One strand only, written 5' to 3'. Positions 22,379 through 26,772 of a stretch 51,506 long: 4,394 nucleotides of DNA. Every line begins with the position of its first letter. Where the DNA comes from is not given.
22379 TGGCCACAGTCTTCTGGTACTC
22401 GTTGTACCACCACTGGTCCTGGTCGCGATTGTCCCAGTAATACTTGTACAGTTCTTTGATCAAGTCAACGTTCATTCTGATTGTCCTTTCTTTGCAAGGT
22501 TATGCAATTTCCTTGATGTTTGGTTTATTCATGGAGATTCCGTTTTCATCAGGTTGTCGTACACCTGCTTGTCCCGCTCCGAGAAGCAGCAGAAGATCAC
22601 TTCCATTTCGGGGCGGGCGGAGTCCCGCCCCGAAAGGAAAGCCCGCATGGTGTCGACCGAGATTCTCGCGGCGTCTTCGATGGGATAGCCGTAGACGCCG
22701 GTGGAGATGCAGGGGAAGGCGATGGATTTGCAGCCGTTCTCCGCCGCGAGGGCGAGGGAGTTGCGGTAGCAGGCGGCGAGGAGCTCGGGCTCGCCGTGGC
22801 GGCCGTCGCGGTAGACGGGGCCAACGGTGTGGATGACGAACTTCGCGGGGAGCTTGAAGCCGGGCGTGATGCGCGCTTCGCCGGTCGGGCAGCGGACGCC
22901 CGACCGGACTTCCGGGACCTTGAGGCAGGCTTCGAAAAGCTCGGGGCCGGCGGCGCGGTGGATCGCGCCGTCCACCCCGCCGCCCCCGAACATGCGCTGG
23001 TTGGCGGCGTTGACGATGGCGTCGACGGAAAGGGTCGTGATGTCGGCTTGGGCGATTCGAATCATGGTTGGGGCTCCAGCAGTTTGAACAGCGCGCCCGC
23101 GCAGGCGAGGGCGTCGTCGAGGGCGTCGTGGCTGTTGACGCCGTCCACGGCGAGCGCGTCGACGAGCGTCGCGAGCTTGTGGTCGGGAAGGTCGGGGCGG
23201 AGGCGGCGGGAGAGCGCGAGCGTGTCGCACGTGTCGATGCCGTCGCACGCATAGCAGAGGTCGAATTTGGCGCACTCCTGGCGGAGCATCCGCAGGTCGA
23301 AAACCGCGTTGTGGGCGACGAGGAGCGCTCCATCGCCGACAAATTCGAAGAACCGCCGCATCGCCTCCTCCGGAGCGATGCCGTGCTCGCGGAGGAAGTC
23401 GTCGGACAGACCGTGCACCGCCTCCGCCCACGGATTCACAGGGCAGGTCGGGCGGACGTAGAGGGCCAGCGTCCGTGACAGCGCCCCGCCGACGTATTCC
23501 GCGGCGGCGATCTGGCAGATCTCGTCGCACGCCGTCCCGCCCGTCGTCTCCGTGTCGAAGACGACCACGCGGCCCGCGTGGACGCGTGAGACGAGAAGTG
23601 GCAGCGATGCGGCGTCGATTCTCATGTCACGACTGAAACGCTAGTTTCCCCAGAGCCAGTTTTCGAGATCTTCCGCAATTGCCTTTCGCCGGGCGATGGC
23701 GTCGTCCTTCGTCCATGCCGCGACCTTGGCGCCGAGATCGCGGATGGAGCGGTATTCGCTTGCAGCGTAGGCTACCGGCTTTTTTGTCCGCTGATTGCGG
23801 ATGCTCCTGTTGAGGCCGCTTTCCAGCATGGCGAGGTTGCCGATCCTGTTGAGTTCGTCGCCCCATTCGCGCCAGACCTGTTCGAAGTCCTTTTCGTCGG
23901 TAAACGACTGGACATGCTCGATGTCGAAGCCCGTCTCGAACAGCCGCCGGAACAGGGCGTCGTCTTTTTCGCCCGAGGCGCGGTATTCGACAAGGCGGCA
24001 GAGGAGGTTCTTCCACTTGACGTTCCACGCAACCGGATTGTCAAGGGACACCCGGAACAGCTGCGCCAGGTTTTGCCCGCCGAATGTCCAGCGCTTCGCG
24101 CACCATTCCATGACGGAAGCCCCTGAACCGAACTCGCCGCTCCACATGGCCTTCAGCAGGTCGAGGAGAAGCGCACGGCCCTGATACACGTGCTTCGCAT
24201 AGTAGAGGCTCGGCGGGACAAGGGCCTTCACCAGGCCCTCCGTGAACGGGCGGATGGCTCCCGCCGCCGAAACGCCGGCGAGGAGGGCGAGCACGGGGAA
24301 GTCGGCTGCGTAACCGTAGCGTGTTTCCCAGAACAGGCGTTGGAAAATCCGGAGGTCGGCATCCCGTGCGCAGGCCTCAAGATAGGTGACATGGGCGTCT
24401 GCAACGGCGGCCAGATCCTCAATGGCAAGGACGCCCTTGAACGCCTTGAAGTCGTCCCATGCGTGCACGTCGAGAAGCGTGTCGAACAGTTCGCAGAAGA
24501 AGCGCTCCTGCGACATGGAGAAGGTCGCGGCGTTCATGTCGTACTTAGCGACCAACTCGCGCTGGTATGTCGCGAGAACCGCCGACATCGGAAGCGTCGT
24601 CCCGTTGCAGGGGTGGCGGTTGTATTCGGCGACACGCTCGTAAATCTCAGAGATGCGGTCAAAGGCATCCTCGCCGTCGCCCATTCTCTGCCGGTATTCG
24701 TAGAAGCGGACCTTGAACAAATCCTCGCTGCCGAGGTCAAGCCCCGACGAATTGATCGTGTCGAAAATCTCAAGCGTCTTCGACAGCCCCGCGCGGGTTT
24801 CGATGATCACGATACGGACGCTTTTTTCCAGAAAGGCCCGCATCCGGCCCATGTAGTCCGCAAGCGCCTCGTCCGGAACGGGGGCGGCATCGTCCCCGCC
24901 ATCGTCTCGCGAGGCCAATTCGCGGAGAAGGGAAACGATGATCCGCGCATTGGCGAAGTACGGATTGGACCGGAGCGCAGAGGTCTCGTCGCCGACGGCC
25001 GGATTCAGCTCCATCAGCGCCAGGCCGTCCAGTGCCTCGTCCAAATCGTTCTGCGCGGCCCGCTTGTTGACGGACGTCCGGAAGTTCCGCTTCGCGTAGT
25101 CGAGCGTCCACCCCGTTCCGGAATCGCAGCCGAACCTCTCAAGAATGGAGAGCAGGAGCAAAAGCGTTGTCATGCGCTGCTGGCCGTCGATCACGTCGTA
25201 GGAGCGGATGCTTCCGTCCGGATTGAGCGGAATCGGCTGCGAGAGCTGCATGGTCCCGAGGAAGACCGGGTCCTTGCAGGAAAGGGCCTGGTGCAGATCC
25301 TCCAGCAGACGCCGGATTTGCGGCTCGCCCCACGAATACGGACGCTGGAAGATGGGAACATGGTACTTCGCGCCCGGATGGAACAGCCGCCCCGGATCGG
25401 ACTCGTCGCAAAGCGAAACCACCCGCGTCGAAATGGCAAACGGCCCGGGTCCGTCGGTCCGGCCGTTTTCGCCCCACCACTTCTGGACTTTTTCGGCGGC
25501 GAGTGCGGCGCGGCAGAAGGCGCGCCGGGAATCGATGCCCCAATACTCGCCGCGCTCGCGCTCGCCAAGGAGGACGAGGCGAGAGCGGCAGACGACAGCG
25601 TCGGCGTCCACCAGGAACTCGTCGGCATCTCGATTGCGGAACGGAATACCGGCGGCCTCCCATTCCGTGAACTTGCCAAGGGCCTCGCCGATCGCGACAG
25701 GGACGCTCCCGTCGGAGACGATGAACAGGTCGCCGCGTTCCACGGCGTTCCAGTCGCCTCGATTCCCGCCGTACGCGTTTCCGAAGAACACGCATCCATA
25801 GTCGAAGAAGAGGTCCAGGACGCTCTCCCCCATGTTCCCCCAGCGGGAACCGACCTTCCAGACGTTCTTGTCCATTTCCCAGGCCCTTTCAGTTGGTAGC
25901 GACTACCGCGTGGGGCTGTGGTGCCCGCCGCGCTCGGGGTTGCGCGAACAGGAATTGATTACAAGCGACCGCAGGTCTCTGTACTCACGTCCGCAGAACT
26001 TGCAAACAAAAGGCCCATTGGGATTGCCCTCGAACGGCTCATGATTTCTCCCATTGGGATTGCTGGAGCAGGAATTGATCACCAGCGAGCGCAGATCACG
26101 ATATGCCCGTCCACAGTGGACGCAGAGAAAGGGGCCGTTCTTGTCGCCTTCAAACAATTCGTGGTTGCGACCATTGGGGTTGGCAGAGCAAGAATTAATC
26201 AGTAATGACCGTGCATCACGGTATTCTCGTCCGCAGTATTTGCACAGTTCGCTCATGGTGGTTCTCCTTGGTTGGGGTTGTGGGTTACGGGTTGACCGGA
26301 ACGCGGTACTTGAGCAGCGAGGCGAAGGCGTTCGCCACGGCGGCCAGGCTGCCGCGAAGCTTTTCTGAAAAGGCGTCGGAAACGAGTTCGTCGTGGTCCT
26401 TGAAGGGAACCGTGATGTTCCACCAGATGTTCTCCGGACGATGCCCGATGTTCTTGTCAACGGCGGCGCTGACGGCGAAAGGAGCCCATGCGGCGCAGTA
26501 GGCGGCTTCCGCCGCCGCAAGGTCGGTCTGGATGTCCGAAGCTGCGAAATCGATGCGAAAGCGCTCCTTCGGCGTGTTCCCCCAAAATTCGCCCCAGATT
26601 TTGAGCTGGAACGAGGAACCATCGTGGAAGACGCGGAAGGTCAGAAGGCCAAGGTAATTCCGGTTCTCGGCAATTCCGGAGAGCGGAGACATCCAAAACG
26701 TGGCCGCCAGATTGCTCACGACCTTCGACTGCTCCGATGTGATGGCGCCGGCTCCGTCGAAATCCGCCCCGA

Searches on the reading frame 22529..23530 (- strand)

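Call 12: search_protein_families(library=pfam, proteins=[window:22529-23530:-], max_evalue=0.01)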
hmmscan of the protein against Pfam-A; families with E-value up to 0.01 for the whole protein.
window:22529-23530:- (333 aa): 1 family
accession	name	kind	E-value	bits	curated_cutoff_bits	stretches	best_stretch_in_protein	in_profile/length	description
PF01661.27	Macro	-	2.4e-48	163.4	22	1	173-290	1-117/118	Macro domain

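Call 75: search_protein_families(library=padloc, proteins=[window:22529-23530:-], max_evalue=0.001)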
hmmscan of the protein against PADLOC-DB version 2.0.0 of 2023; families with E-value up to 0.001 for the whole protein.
window:22529-23530:- (333 aa): 0 families

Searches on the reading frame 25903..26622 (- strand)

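Call 12: search_protein_families(library=pfam, proteins=[window:25903-26622:-], max_evalue=0.01)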
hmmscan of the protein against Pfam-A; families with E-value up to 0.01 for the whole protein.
window:25903-26622:- (239 aa): 3 families
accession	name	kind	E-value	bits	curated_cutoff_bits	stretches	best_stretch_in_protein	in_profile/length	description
PF00096.32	zf-C2H2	-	1.9e-06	28.4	25.2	0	205-220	1-16/23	Zinc finger, C2H2 type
PF13894.12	zf-C2H2_4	-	6.4e-06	26.9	27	0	205-220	1-16/24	C2H2-type zinc finger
PF07503.17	zf-HYPF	-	0.005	17.1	23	0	126-137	1-12/34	HypF finger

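Call 75: search_protein_families(library=padloc, proteins=[window:25903-26622:-], max_evalue=0.001)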
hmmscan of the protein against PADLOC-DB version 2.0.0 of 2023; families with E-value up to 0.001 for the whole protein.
window:25903-26622:- (239 aa): 0 families
